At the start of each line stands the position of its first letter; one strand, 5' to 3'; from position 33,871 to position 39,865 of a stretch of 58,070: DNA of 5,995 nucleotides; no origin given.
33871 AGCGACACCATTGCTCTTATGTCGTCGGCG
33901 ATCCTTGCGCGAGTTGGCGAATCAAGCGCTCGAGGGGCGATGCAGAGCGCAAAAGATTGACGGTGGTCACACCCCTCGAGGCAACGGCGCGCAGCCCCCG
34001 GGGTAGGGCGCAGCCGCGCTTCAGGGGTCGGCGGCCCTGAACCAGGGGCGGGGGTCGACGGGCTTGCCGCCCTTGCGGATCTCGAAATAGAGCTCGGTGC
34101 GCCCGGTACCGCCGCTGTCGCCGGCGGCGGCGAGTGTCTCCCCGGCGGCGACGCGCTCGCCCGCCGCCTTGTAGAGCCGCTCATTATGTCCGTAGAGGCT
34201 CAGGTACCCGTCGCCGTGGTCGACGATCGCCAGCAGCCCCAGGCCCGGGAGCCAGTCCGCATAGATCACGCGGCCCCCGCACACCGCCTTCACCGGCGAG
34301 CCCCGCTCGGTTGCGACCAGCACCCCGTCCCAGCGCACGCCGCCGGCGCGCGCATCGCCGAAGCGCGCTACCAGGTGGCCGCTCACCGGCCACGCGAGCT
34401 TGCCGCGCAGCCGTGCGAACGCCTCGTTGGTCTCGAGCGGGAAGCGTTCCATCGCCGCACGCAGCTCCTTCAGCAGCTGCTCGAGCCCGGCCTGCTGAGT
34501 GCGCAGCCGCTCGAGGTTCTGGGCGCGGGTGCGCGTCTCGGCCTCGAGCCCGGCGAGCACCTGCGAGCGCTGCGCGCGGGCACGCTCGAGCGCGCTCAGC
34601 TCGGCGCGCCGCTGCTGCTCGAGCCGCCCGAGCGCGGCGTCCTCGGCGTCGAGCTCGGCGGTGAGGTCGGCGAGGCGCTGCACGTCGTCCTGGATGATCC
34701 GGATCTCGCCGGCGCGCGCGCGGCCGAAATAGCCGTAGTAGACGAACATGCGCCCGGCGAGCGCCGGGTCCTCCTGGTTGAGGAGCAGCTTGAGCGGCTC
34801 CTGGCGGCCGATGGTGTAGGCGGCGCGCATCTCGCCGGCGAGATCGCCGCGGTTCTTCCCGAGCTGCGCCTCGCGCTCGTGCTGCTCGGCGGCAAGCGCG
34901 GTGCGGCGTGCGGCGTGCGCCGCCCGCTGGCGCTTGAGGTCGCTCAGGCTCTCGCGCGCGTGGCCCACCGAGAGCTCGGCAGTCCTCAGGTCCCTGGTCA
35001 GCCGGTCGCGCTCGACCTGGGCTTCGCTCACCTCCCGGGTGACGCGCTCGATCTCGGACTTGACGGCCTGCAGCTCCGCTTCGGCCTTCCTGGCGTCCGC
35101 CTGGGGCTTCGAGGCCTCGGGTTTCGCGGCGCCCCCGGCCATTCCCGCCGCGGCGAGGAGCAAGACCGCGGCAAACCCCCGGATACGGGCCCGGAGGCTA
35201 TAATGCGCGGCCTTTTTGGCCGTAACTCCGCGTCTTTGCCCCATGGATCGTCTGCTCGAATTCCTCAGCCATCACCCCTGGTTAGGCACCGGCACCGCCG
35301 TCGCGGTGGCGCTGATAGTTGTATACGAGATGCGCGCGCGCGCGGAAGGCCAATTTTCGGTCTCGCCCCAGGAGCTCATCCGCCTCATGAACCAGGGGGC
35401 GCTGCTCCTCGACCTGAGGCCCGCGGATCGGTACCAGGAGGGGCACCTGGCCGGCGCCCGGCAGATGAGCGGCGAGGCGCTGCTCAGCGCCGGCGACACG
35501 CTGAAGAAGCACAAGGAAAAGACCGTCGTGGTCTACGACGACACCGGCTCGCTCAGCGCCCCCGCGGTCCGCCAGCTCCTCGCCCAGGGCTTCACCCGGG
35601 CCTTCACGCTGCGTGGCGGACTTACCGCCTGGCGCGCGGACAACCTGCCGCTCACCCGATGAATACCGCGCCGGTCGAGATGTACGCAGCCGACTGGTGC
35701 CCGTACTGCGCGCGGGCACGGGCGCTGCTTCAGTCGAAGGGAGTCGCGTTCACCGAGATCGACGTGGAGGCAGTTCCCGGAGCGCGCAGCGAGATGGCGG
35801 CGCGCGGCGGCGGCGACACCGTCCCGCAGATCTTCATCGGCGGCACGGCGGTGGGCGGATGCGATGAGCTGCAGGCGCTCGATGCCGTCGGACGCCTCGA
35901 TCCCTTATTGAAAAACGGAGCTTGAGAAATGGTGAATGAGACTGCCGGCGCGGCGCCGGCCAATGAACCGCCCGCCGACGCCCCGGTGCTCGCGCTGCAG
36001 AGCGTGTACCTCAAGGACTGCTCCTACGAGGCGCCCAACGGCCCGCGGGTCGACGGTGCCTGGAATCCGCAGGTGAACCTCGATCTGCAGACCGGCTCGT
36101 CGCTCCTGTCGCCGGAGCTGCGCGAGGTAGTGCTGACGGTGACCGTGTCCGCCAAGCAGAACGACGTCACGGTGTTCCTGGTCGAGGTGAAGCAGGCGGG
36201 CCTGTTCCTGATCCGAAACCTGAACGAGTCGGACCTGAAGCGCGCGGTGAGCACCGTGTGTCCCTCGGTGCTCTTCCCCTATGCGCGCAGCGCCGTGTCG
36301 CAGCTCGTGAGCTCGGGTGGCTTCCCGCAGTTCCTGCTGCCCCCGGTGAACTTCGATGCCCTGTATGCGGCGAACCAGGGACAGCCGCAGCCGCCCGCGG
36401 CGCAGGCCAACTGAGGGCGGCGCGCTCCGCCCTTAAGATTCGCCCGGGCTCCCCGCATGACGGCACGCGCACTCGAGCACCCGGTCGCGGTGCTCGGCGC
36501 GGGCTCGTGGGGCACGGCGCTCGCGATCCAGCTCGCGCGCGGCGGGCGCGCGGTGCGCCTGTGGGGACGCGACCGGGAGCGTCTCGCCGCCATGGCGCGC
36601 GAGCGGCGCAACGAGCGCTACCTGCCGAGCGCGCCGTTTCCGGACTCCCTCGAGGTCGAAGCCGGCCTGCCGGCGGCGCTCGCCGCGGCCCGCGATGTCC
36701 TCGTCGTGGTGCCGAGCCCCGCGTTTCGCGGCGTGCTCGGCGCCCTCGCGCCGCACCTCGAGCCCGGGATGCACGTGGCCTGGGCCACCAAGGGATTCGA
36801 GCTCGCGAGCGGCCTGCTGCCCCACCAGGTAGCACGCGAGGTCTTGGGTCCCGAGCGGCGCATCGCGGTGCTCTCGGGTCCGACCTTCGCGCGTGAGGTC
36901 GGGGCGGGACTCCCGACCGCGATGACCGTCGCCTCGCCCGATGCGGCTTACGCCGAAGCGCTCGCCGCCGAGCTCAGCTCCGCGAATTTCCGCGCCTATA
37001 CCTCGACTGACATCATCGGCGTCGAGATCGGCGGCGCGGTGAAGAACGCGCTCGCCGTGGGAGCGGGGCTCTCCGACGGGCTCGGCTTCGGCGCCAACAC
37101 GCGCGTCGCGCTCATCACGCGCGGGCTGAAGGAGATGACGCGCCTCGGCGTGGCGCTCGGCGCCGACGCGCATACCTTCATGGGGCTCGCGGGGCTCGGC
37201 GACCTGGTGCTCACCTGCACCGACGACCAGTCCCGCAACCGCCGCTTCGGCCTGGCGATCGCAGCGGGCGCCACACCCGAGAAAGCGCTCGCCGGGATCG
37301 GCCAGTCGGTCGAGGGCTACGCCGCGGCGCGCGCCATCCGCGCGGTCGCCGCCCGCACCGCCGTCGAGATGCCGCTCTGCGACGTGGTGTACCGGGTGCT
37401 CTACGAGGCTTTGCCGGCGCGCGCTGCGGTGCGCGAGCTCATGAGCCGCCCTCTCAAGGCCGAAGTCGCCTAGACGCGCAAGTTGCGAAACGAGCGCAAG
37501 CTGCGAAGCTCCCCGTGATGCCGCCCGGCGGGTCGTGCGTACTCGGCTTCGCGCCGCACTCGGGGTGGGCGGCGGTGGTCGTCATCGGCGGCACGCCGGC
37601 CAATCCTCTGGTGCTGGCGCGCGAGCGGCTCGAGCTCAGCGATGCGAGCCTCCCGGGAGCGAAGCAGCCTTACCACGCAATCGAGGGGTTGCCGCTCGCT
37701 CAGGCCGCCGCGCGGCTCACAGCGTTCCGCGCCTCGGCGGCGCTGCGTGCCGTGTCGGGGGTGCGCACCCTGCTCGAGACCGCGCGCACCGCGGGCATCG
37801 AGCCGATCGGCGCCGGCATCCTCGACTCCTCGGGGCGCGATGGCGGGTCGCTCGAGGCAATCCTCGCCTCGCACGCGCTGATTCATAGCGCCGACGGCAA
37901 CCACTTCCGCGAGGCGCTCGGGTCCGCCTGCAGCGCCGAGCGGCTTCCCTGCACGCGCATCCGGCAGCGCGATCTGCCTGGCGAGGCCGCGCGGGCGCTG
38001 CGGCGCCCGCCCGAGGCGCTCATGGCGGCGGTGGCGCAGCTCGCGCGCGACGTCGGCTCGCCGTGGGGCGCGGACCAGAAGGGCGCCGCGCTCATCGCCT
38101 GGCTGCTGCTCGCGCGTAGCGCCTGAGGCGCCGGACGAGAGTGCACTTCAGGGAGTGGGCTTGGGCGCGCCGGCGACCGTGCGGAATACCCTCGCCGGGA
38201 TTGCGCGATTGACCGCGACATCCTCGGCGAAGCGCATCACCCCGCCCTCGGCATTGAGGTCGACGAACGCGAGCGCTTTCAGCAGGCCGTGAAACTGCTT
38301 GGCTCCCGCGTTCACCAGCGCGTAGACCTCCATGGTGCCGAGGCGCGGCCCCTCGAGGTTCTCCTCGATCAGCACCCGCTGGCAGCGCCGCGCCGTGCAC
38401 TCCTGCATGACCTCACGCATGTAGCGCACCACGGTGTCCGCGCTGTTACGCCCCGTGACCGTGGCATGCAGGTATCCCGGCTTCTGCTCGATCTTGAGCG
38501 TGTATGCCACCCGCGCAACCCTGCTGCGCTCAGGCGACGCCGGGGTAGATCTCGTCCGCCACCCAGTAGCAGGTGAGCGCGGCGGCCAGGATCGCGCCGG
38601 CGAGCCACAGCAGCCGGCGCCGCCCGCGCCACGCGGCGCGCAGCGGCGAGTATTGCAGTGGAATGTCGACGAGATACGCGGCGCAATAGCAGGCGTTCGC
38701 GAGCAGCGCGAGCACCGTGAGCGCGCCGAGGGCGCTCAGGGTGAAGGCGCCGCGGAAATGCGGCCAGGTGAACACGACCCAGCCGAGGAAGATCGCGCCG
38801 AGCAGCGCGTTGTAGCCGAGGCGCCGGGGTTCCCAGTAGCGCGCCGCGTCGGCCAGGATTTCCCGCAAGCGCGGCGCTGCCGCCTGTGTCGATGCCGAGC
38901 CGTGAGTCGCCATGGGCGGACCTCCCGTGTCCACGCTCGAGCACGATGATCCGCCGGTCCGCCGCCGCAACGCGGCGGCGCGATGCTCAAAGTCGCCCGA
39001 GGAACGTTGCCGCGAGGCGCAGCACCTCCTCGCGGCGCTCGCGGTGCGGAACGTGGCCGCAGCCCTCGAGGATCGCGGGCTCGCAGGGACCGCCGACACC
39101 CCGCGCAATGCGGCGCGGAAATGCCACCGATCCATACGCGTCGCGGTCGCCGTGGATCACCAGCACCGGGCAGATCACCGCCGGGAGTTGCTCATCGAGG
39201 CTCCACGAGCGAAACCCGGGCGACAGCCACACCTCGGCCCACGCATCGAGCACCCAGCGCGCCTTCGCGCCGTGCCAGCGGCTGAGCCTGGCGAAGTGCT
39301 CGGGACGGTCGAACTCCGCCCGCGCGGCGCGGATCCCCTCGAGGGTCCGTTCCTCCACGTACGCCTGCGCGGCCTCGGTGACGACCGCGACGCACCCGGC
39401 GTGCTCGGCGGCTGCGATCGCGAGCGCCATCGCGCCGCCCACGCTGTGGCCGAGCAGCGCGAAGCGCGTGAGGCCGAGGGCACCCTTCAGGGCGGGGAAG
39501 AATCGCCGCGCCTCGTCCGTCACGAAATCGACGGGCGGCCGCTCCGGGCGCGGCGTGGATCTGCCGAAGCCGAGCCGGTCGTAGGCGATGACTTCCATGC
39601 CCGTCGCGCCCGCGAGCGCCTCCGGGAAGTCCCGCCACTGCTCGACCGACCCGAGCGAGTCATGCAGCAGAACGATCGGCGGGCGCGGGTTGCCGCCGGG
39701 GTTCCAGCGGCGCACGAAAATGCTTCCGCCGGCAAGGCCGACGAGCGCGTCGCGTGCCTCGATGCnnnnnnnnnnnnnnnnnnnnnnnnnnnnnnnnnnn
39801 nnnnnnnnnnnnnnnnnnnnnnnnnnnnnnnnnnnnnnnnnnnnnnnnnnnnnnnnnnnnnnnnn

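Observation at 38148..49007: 11-kb run of 22 co-oriented small unrelated genes may be the eroded distal part of the integron (cassette domestication)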

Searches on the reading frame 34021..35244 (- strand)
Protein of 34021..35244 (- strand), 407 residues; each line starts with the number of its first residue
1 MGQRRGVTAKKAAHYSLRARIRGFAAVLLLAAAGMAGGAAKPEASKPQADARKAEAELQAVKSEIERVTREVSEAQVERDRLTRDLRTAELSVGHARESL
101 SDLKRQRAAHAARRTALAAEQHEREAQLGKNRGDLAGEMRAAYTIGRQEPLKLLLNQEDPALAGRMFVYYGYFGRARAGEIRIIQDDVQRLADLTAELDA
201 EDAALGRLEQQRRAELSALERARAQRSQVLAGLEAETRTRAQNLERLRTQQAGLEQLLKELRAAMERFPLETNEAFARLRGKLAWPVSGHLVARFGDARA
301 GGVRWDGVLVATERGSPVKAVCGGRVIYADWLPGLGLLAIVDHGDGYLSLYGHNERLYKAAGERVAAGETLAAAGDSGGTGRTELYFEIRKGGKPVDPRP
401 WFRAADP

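Call 64: search_protein_families(library=pfam, proteins=[window:34021-35244:-], max_evalue=0.001)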
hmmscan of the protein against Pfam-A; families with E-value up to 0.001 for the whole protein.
window:34021-35244:- (407 aa): 2 families
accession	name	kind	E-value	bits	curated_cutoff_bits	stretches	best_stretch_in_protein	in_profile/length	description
PF01551.29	Peptidase_M23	-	1.7e-24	86.2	28.7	1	305-398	3-96/96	Peptidase family M23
PF15619.11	Lebercilin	-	4e-05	23.7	34.3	0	176-267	8-99/193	Ciliary protein causing Leber congenital amaurosis disease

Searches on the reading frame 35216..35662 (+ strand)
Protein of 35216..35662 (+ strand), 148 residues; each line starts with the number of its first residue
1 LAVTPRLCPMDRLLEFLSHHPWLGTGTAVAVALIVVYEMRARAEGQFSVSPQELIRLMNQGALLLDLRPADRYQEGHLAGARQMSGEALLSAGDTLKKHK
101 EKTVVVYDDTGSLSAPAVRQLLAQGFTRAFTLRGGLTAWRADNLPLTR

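Call 64: search_protein_families(library=pfam, proteins=[window:35216-35662:+], max_evalue=0.001)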
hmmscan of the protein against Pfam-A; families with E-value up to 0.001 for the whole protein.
window:35216-35662:+ (148 aa): 1 family
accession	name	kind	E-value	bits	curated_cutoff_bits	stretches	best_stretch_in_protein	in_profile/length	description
PF00581.25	Rhodanese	-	3e-18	66.5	22.2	1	50-141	1-101/102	Rhodanese-like domain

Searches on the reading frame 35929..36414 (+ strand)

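Call 64: search_protein_families(library=pfam, proteins=[window:35929-36414:+], max_evalue=0.001)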
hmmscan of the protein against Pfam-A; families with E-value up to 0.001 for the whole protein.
window:35929-36414:+ (161 aa): 1 family
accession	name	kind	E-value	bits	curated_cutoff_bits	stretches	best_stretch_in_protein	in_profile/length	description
PF02556.19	SecB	-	3.1e-45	154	26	1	17-151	4-139/141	Preprotein translocase subunit SecB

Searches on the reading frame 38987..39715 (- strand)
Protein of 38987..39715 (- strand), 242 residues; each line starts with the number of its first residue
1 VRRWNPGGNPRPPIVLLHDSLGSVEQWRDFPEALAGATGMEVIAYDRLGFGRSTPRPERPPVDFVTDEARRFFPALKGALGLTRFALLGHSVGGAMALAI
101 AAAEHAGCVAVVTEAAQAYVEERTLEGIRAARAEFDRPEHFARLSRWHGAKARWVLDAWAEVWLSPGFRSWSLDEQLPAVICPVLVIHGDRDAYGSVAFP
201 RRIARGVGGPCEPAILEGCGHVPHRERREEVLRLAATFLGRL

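Call 6: search_protein_families(library=pfam, proteins=[window:38987-39715:-], max_evalue=0.01)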
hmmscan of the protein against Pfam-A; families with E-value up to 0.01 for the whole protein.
window:38987-39715:- (242 aa): 5 families
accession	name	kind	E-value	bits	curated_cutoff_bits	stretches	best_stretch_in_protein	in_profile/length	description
PF12697.13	Abhydrolase_6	-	2.1e-20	74.7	26.3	1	14-233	1-216/217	Alpha/beta hydrolase family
PF00561.26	Abhydrolase_1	-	7.8e-19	68.7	25.8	1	12-163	1-169/245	alpha/beta hydrolase fold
PF12146.15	Hydrolase_4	-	8.4e-15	55.1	27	1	9-124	2-117/239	Serine aminopeptidase, S33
PF00975.26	Thioesterase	-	6.8e-05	23.6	26.4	1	13-102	2-85/226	Thioesterase domain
PF20408.4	Abhydrolase_11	-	0.0069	16.6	27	0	175-197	121-143/193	Alpha/beta hydrolase domain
